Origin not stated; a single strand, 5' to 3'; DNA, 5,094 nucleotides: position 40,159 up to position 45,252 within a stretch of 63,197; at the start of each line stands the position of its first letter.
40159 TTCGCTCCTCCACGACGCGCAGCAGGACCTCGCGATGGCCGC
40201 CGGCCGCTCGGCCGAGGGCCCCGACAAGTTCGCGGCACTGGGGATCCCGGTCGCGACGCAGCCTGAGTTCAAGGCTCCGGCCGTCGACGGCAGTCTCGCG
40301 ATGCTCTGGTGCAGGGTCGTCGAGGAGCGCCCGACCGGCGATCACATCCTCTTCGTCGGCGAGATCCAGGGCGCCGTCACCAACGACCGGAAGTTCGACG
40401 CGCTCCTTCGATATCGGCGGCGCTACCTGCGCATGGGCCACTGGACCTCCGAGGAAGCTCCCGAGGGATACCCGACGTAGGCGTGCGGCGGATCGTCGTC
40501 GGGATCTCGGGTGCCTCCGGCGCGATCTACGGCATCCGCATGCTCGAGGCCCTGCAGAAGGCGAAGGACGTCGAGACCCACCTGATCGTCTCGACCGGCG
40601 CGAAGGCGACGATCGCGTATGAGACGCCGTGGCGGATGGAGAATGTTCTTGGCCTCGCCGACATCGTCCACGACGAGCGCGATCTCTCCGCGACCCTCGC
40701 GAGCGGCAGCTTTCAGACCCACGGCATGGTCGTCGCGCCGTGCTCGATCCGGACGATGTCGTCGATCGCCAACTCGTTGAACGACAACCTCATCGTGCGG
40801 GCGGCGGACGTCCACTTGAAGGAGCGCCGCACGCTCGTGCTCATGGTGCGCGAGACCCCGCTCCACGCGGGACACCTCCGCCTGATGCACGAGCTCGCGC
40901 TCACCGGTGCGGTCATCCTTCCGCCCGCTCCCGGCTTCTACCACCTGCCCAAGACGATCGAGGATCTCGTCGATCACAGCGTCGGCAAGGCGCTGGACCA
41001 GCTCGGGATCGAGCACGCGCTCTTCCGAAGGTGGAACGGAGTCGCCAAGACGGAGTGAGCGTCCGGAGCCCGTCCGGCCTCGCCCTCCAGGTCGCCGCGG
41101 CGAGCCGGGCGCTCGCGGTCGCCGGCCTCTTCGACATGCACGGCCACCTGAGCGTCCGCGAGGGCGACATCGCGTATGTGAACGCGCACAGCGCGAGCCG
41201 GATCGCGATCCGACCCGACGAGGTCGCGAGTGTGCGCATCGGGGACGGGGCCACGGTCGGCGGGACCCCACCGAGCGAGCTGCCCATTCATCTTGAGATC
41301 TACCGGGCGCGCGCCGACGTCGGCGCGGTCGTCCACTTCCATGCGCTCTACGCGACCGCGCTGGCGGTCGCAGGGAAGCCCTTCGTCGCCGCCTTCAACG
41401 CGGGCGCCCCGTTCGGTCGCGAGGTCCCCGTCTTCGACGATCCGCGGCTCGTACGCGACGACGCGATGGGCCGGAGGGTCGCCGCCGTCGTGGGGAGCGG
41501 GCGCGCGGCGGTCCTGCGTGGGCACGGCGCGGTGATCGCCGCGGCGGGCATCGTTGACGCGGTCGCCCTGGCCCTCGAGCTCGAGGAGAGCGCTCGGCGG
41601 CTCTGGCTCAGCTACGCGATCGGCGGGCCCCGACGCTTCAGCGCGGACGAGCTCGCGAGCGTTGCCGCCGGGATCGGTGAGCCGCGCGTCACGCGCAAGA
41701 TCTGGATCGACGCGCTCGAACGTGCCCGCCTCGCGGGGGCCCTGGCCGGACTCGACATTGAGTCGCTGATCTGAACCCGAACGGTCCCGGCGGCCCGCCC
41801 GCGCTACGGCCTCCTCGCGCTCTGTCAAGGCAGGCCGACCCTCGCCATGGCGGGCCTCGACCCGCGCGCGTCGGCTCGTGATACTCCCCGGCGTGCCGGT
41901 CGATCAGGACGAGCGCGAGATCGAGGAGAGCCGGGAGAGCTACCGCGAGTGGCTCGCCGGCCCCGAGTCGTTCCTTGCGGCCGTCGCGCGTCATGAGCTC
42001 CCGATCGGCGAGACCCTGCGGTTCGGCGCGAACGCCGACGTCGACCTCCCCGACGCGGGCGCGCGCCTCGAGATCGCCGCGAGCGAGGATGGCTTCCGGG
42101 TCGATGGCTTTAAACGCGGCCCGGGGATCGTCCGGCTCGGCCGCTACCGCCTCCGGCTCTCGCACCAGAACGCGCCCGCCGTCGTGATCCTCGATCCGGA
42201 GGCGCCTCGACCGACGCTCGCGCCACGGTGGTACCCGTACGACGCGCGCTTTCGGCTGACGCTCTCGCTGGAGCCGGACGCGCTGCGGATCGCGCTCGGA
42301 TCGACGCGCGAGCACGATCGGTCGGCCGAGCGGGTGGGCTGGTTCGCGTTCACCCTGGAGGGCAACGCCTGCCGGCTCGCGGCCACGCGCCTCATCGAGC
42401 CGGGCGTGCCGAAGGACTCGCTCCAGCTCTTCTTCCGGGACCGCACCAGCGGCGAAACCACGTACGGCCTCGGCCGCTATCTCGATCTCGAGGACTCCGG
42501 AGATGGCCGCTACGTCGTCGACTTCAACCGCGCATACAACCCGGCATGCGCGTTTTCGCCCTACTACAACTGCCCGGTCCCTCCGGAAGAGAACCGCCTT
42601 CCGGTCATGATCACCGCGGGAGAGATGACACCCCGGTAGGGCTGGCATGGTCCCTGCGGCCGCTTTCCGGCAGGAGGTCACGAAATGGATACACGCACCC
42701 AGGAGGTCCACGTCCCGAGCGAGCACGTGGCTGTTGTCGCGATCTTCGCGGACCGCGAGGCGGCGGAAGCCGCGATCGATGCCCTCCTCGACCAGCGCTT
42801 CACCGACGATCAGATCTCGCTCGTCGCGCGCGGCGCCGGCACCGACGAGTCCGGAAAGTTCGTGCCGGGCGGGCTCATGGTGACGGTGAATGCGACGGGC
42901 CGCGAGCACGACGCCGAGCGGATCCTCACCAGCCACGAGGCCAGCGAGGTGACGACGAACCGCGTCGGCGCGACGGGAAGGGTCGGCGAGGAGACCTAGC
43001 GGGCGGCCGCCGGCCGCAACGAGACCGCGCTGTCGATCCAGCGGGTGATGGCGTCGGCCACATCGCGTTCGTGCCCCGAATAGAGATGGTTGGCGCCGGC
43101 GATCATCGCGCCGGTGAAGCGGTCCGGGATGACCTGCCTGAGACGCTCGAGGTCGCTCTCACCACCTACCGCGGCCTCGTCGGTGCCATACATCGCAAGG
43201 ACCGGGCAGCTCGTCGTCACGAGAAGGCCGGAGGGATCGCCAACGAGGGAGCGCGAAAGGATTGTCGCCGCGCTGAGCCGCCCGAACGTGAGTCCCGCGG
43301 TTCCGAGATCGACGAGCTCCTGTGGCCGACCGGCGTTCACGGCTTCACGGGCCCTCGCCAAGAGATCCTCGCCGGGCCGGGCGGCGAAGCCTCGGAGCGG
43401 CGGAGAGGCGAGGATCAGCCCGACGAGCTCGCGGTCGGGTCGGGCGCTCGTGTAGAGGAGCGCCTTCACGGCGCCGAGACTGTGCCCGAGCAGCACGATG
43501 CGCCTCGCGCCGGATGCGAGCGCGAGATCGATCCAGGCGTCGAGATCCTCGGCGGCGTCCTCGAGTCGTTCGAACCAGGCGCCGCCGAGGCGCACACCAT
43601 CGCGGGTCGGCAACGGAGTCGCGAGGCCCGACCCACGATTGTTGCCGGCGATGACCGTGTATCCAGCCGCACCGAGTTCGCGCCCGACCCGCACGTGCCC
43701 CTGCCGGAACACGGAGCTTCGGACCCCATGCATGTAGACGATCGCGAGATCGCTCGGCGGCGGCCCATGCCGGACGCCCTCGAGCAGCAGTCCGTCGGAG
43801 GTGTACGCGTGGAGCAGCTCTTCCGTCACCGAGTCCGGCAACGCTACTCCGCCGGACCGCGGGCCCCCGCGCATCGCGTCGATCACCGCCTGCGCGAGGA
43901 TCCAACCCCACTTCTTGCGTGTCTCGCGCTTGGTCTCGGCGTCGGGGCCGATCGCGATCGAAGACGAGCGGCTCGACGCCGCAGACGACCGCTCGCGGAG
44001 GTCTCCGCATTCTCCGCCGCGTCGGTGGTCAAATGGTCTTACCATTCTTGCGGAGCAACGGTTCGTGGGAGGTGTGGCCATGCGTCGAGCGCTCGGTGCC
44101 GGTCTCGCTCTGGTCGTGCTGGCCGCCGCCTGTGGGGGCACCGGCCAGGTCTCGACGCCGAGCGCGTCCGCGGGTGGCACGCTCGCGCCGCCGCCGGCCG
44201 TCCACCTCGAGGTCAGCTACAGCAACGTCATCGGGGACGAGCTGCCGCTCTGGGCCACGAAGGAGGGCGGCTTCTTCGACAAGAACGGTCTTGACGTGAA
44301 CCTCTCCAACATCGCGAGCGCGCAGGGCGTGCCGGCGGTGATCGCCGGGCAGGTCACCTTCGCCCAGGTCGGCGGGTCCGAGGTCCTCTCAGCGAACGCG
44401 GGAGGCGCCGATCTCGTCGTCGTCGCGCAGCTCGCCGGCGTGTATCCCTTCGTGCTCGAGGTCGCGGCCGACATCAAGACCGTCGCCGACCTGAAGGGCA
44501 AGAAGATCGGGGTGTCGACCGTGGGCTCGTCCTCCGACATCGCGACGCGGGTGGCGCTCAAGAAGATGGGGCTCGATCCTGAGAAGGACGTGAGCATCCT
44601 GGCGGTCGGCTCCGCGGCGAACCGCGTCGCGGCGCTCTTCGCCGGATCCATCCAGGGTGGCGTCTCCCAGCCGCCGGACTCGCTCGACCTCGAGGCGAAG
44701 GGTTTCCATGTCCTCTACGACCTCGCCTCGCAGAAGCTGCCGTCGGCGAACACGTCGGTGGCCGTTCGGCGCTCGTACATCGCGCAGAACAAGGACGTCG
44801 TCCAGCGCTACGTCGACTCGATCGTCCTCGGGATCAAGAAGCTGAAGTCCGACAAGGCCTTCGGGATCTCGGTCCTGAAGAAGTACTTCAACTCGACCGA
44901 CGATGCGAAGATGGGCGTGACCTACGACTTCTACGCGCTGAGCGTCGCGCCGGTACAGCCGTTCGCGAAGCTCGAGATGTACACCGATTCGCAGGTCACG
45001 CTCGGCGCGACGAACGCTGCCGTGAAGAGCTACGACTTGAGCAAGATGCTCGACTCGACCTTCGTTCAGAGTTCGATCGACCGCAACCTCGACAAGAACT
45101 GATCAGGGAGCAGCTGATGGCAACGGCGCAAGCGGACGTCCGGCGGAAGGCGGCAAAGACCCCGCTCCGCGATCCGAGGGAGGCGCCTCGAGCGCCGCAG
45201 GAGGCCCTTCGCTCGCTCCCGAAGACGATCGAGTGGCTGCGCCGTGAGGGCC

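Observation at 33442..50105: Three UbiD decarboxylase paralogs share one UbiX and a dedicated prFMN-precursor supply (type-2 IPP isomerase and a flavin-reductase-like ORF)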

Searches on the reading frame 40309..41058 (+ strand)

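Call 5: search_protein_families(library=pfam, proteins=[window:40309-41058:+])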
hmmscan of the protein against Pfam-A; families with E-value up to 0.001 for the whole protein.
window:40309-41058:+ (249 aa): 1 family
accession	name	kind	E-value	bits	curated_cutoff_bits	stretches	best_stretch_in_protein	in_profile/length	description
PF02441.25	Flavoprotein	-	8.3e-43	146.2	22.7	1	61-231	2-161/162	Flavoprotein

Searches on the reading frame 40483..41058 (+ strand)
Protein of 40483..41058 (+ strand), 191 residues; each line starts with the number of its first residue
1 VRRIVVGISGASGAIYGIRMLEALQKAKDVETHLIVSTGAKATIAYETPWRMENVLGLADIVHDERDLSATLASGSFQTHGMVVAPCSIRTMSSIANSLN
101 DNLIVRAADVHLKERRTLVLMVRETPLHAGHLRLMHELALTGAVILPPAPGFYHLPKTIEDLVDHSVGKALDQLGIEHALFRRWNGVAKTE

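Call 7: search_protein_families(library=ncbifam, proteins=[window:40483-41058:+])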
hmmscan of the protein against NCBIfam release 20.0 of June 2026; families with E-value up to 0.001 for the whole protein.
window:40483-41058:+ (191 aa): 7 families
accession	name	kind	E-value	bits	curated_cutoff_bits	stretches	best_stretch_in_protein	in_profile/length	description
NF004685.0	PRK06029.1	subfamily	8e-81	270.6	188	1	1-186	1-186/187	UbiX family flavin prenyltransferase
NF041206.1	VdcB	exception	5.2e-73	244.6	290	1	3-186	1-184/184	non-oxidative hydroxyarylic acid decarboxylases subunit B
TIGR00421.1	ubiX_pad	subfamily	4.4e-71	238.4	108.9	1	3-184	1-181/181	UbiX family flavin prenyltransferase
NF041218.1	BagM_FevK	exception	9e-62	208.2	420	1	3-189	2-188/215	bagremycin/ferroverdin biosynthesis UbiX family decarboxylase BagM/FevK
TIGR02852.1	spore_dpaB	equivalog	1.1e-05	24.8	229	1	82-122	83-123/187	dipicolinate synthase subunit B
NF006161.0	PRK08305.1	equivalog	5.1e-05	23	156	1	82-122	88-128/196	dipicolinate synthase subunit B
TIGR00521.1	coaBC_dfp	equivalog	0.00066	18.8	219.7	1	2-105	4-106/392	bifunctional phosphopantothenoylcysteine decarboxylase/phosphopantothenate--cysteine ligase CoaBC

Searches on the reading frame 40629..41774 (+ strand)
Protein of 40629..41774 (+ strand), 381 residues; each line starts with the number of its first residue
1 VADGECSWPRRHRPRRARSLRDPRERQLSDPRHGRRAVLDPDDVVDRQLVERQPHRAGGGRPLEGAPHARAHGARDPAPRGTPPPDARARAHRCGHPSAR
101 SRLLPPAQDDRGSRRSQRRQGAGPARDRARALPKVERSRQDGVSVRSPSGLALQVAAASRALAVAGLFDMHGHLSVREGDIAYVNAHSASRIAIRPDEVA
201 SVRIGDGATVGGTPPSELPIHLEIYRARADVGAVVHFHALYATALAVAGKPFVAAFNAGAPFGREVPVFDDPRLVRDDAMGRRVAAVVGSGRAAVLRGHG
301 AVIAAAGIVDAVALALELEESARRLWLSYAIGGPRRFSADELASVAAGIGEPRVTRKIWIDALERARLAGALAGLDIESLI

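Call 5: search_protein_families(library=pfam, proteins=[window:40629-41774:+])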
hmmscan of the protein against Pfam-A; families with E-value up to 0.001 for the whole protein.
window:40629-41774:+ (381 aa): 1 family
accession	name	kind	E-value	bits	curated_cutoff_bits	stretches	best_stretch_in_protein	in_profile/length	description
PF00596.27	Aldolase_II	-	3.7e-30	105.6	22.2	1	154-323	2-180/183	Class II Aldolase and Adducin N-terminal domain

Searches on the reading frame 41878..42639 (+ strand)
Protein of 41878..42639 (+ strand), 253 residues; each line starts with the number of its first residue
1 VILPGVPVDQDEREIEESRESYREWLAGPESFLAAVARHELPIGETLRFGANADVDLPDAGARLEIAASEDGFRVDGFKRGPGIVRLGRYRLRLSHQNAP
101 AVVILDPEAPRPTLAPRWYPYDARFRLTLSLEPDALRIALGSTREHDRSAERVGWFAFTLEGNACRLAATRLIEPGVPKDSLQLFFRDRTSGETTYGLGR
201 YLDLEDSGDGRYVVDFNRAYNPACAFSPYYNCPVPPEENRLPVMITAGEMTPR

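Call 6: search_protein_families(library=pfam, proteins=[window:41878-42639:+])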
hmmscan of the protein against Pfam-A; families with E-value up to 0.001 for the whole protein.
window:41878-42639:+ (253 aa): 1 family
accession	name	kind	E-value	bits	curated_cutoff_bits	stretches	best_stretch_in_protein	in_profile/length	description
PF07920.16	DUF1684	-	2.9e-38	131.7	25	1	118-249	8-138/139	Protein of unknown function (DUF1684)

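Call 63: search_protein_families(library=ncbifam, proteins=[window:41878-42639:+], max_evalue=1e-10)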
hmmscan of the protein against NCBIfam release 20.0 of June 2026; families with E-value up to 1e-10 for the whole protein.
window:41878-42639:+ (253 aa): 0 families

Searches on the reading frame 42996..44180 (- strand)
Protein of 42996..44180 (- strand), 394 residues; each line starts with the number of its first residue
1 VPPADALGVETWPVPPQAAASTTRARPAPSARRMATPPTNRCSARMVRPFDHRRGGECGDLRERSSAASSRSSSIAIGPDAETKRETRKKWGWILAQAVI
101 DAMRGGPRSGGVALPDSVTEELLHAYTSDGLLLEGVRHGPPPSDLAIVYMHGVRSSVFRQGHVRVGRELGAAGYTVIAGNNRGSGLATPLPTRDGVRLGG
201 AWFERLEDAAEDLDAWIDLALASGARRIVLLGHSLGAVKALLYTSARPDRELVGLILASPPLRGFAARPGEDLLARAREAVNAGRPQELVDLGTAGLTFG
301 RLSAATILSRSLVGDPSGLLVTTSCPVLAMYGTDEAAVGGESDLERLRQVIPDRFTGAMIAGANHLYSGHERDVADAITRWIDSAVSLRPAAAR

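Call 6: search_protein_families(library=pfam, proteins=[window:42996-44180:-])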
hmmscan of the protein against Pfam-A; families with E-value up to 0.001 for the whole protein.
window:42996-44180:- (394 aa): 3 families
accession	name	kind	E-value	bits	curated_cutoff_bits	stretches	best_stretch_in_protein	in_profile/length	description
PF12146.15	Hydrolase_4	-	1.9e-13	50.7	27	1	144-269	4-121/239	Serine aminopeptidase, S33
PF00561.26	Abhydrolase_1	-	5.2e-10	39.8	25.8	1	165-250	19-93/245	alpha/beta hydrolase fold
PF12697.13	Abhydrolase_6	-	5.2e-09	37.5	26.3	1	147-376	1-216/217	Alpha/beta hydrolase family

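Call 63: search_protein_families(library=ncbifam, proteins=[window:42996-44180:-], max_evalue=1e-10)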
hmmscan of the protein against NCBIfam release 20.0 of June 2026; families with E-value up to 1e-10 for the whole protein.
window:42996-44180:- (394 aa): 0 families

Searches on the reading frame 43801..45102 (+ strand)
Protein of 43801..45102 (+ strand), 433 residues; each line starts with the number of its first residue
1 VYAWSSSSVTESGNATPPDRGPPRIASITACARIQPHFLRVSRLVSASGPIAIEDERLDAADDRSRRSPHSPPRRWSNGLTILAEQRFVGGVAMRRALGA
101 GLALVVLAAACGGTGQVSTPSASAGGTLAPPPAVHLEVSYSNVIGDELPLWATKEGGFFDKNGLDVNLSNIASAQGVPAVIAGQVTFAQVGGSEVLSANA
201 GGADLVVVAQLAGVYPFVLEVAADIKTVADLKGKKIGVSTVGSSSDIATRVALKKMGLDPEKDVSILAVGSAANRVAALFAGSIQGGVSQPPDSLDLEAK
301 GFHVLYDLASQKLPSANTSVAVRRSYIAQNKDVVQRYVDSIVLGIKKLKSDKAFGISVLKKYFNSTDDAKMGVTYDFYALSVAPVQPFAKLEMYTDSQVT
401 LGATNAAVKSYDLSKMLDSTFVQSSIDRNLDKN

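Call 6: search_protein_families(library=pfam, proteins=[window:43801-45102:+])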
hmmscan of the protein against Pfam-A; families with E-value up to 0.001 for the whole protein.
window:43801-45102:+ (433 aa): 4 families
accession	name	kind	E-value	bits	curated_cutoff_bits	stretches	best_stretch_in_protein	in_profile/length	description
PF09084.16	NMT1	-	5.3e-19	69.4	20.5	1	149-346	6-207/216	NMT1/THI5 like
PF13379.11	NMT1_2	-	2.9e-14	53.9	24.7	1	144-342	15-232/252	NMT1-like family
PF12974.12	Phosphonate-bd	-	3.4e-08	33.6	27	1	178-299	44-172/242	ABC transporter, phosphonate, periplasmic substrate-binding protein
PF16868.10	NMT1_3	-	7.9e-07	29.4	27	1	167-288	44-165/289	NMT1-like family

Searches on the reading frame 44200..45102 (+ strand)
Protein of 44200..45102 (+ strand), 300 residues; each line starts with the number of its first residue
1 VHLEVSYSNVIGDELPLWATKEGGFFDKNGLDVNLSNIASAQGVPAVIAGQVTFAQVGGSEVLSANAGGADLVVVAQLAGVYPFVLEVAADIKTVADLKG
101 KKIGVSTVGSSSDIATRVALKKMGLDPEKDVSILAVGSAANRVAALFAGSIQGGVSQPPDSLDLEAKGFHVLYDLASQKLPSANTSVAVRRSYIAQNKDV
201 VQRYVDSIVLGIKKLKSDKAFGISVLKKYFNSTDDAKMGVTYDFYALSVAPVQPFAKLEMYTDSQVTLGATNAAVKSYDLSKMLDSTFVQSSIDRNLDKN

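Call 7: search_protein_families(library=ncbifam, proteins=[window:44200-45102:+])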
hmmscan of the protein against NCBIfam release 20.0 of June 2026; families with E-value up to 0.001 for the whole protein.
window:44200-45102:+ (300 aa): 6 families
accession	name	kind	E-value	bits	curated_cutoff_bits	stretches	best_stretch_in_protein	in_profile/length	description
TIGR01728.1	SsuA_fam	subfamily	3.2e-23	82.4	163.5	1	16-220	13-221/290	aliphatic sulfonate ABC transporter substrate-binding protein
TIGR02122.1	TRAP_TAXI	subfamily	1.2e-09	37.5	84.35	1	39-151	70-191/320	TAXI family TRAP transporter solute-binding subunit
NF008588.0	PRK11553.1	subfamily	7.3e-09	35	299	1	42-229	68-254/319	aliphatic sulfonate ABC transporter substrate-binding protein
NF040735.1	SBP_SaoX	equivalog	9.6e-09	34.8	300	1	20-211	21-214/330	ABC transporter substrate-binding subunit SaoX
TIGR01729.1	taurine_ABC_bnd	equivalog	1.3e-08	34.6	304.25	1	32-209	28-207/300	taurine ABC transporter substrate-binding protein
TIGR01098.1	3A0109s03R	subfamily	0.00041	19.9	112.05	1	45-156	78-199/253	phosphate/phosphite/phosphonate ABC transporter substrate-binding protein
